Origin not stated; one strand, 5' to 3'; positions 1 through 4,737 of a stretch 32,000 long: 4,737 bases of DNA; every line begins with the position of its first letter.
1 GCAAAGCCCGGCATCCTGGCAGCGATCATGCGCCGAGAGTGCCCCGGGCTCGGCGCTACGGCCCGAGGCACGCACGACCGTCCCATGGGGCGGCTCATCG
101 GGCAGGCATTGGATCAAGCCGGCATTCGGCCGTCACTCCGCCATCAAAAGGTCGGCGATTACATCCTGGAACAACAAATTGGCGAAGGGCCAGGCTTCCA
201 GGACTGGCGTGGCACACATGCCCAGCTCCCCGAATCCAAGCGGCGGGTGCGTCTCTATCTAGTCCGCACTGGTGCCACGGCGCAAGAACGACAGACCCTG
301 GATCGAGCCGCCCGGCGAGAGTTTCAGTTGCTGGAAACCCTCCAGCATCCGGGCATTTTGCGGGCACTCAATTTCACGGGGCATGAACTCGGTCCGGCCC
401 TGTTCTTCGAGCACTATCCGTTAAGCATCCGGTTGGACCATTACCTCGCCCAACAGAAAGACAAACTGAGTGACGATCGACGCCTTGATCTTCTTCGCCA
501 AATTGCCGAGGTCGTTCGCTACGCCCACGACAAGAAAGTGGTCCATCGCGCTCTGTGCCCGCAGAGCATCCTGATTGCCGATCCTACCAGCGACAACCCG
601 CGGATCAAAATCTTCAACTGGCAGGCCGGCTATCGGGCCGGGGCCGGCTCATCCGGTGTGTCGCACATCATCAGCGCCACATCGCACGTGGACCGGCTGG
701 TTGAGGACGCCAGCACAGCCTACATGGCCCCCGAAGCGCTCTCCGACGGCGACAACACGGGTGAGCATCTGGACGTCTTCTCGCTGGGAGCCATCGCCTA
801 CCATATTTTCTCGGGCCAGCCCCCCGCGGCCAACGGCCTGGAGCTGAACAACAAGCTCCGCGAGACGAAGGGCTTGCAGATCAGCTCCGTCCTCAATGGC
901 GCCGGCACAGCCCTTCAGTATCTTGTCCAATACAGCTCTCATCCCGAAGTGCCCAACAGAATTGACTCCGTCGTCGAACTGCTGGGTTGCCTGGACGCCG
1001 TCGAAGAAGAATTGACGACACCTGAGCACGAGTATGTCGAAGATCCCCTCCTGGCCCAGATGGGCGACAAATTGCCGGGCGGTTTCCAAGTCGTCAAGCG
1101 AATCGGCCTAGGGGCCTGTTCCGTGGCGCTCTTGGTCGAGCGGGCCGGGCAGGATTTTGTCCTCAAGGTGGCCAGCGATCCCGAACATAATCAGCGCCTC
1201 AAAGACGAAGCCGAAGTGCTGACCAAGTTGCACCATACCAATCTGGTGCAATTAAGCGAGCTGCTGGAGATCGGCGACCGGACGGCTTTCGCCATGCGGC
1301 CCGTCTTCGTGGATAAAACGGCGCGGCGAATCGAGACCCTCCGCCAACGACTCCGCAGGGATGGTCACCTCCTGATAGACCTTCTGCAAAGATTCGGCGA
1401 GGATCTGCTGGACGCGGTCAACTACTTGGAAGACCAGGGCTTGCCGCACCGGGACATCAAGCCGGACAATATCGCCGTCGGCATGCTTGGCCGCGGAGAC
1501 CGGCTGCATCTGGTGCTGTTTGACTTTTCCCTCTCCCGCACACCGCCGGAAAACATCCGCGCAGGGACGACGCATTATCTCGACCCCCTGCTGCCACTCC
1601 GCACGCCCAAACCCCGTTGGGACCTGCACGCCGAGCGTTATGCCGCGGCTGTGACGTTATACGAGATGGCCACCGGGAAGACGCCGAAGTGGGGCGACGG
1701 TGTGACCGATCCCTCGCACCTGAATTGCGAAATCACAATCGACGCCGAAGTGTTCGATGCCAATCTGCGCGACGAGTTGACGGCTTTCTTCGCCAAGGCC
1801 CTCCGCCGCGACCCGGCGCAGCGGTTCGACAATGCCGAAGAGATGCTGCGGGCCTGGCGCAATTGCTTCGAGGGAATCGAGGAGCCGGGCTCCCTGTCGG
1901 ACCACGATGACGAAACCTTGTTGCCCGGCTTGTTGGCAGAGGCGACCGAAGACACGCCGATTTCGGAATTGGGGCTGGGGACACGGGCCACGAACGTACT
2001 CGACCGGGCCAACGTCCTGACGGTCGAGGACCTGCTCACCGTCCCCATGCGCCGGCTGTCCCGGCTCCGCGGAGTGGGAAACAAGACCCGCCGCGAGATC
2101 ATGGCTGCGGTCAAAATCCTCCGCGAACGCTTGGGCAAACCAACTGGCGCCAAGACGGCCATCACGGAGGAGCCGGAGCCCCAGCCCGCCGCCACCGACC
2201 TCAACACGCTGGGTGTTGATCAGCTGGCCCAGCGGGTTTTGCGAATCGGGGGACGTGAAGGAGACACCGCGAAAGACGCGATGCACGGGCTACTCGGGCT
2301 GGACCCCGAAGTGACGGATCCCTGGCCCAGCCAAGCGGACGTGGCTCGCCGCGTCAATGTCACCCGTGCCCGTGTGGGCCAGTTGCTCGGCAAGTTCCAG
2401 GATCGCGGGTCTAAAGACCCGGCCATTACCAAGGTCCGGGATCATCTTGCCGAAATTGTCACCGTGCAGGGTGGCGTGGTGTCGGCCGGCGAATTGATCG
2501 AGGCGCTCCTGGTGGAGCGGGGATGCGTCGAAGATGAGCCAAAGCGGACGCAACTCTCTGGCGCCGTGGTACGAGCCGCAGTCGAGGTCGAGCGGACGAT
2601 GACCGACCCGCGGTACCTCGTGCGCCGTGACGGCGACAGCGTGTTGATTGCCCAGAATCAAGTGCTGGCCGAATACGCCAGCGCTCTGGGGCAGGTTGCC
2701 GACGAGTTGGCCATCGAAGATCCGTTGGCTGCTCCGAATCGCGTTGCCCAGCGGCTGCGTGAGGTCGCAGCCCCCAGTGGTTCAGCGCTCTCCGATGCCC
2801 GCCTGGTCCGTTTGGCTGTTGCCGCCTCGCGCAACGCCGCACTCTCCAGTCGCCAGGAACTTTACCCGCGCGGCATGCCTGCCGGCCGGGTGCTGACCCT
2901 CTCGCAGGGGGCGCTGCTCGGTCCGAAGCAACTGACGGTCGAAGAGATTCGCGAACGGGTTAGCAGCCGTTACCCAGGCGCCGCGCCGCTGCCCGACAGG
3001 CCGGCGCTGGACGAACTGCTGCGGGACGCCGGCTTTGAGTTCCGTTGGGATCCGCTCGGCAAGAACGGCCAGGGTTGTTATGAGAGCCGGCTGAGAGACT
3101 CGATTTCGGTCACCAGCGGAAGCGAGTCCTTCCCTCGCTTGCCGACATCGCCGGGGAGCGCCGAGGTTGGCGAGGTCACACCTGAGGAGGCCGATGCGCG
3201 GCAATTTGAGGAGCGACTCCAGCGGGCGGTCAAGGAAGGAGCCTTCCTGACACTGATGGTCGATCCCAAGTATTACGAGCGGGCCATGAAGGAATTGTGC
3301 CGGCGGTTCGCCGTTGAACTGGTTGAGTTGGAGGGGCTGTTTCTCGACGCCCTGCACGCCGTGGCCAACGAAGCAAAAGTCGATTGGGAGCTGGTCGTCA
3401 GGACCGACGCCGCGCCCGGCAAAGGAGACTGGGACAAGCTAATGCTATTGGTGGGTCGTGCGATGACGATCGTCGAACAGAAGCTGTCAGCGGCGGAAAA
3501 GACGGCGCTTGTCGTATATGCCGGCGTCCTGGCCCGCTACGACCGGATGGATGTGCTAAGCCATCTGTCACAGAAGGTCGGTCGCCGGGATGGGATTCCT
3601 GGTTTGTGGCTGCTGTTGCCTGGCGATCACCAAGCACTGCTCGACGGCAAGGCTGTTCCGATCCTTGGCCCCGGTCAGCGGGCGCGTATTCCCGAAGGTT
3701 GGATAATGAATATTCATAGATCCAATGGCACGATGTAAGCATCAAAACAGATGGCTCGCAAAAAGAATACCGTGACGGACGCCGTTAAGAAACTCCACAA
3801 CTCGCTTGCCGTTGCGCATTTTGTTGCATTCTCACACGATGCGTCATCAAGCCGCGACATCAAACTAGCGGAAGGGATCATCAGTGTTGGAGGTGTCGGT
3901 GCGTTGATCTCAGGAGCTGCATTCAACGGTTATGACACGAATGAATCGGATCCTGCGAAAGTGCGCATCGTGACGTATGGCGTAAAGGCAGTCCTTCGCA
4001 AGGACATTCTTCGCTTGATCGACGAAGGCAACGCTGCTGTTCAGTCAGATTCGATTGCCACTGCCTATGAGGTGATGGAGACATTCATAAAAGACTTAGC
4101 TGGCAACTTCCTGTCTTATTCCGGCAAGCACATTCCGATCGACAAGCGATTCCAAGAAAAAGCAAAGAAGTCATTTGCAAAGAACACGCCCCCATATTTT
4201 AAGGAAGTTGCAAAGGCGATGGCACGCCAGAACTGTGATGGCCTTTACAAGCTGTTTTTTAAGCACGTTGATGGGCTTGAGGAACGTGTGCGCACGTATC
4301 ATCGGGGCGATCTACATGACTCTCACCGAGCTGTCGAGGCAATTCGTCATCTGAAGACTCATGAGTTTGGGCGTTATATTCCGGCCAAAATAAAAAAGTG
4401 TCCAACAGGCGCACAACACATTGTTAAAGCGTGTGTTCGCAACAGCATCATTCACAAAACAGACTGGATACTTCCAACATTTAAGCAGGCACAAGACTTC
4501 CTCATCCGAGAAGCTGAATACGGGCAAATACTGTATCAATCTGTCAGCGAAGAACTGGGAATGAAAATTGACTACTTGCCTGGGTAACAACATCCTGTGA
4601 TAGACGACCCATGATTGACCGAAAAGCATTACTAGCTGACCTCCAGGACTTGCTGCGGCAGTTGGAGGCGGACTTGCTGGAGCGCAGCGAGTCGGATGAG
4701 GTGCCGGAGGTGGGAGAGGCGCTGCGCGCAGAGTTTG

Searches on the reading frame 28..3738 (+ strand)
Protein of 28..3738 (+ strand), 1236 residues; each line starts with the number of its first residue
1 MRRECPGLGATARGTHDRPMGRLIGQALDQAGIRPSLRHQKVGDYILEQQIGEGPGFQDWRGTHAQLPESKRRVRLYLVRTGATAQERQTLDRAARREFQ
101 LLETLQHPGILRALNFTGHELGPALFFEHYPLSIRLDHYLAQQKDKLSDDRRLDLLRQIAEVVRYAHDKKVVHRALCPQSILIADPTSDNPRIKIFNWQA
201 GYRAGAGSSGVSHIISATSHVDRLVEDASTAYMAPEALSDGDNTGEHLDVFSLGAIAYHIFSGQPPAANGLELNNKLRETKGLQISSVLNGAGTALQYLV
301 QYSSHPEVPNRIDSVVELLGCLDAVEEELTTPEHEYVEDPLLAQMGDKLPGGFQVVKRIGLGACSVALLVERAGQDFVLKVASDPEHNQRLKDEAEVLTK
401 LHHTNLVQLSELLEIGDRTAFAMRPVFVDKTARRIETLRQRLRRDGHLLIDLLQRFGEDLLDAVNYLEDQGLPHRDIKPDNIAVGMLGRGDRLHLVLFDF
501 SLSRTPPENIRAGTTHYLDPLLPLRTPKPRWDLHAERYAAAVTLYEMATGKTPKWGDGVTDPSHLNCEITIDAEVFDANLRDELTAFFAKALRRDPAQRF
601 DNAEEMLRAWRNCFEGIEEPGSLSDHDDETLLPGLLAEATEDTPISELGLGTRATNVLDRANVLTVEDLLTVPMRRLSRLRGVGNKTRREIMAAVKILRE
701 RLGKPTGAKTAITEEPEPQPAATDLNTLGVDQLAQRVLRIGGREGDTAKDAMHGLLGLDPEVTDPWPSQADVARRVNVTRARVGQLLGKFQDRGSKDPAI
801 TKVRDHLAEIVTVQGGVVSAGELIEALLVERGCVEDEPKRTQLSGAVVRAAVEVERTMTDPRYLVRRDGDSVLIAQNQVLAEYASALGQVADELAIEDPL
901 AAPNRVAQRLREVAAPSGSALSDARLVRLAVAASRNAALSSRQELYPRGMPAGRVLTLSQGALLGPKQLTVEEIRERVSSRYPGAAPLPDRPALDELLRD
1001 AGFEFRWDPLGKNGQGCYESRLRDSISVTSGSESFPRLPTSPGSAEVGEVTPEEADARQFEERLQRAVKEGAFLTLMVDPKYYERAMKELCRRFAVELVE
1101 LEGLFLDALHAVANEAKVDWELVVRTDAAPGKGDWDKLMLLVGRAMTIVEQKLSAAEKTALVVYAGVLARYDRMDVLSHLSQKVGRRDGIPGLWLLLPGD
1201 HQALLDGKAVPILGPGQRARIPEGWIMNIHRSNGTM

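Call 5: search_protein_families(library=pfam, proteins=[window:28-3738:+], max_evalue=0.01)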
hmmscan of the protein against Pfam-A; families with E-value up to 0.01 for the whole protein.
window:28-3738:+ (1236 aa): 4 families
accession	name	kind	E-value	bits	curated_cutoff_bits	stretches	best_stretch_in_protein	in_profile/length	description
PF00069.31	Pkinase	-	4.1e-43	148.1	31.7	2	83-289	33-220/263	Protein kinase domain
PF07714.23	PK_Tyr_Ser-Thr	-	5.6e-27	95.1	23.1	2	49-269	5-207/258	Protein tyrosine and serine/threonine kinase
PF03118.21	RNA_pol_A_CTD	-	1.4e-10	41.2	23.8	1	639-695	9-65/67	Bacterial RNA polymerase, alpha chain C terminal domain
PF06293.20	Kdo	-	0.00019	21.4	21.3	1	96-192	59-160/207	Lipopolysaccharide kinase (Kdo/WaaP) family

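Call 6: search_protein_families(library=padloc, proteins=[window:28-3738:+], max_evalue=0.01)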
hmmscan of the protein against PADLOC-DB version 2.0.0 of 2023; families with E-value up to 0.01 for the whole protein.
window:28-3738:+ (1236 aa): 34 families (the best 25 are shown)
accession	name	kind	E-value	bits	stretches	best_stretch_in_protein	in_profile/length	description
PDLC02512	PglW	-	0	1321.5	1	15-1234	177-1400/1403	PglW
PDLC04138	mad6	-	3e-52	176.4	2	42-270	50-259/659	mads_6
PDLC04053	PD-T4-6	-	6.1e-50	168.4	2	38-334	4-280/311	-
PDLC04042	PD-T4-6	-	2.9e-46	156.5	2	380-619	45-278/292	-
PDLC02514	PglW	-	5e-46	155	1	38-612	160-767/1335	PglW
PDLC03920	MkoA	-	1.4e-35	120.9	2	69-333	30-285/1112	-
PDLC04054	PD-T4-6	-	7.5e-35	119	2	352-617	11-277/347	-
PDLC04047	PD-T4-6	-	3.1e-33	113.2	2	345-614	4-273/327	-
PDLC04043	PD-T4-6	-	4.1e-33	113.1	2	380-614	51-278/452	-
PDLC04057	PD-T4-6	-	1e-31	108.5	2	381-613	45-270/443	-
PDLC04039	PD-T4-6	-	1e-30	105.2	2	380-618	50-280/458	-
PDLC04041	PD-T4-6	-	1.6e-30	104.8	2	351-670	28-316/443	-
PDLC04060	PD-T4-6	-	3.1e-29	100.2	2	381-613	45-269/486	-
PDLC04048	PD-T4-6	-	4.3e-27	93.4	2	71-267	36-212/354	-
PDLC04061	PD-T4-6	-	1.8e-24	85.1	2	380-619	52-289/510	-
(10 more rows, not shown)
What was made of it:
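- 1..3738 (+): pglW (Ser/Thr kinase component of type-2 BREX). The reading frame is open to the window's 5' end, so the N-terminus, probably including the NERD nuclease, lies upstream of the window. Pfam Pkinase and RNA_pol_A_CTD (calls 5, 6).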

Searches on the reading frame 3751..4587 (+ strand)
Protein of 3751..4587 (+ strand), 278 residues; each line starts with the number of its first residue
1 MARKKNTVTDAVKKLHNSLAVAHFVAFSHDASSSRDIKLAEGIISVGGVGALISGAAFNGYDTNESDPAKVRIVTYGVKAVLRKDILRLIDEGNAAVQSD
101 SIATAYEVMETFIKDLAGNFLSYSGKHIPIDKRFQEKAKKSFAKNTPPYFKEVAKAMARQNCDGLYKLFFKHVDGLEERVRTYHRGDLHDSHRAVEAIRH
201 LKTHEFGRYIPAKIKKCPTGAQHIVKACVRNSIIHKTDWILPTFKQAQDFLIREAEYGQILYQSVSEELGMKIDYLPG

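Call 5: search_protein_families(library=pfam, proteins=[window:3751-4587:+], max_evalue=0.01)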
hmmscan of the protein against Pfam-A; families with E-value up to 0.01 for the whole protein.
window:3751-4587:+ (278 aa): 0 families

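Call 6: search_protein_families(library=padloc, proteins=[window:3751-4587:+], max_evalue=0.01)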
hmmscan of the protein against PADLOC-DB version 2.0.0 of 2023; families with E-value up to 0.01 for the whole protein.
window:3751-4587:+ (278 aa): 0 families

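Call 12: search_protein_families(library=ncbifam, proteins=[window:3751-4587:+], max_evalue=1)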
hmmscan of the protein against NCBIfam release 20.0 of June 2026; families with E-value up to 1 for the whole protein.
window:3751-4587:+ (278 aa): 0 families
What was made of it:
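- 3751..4587 (+): Unknown 278-aa gene between pglW and pglX (u278). It is a second undescribed, low-GC accessory gene. No Pfam, NCBIfam or PADLOC hit (calls 5, 6, 12).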
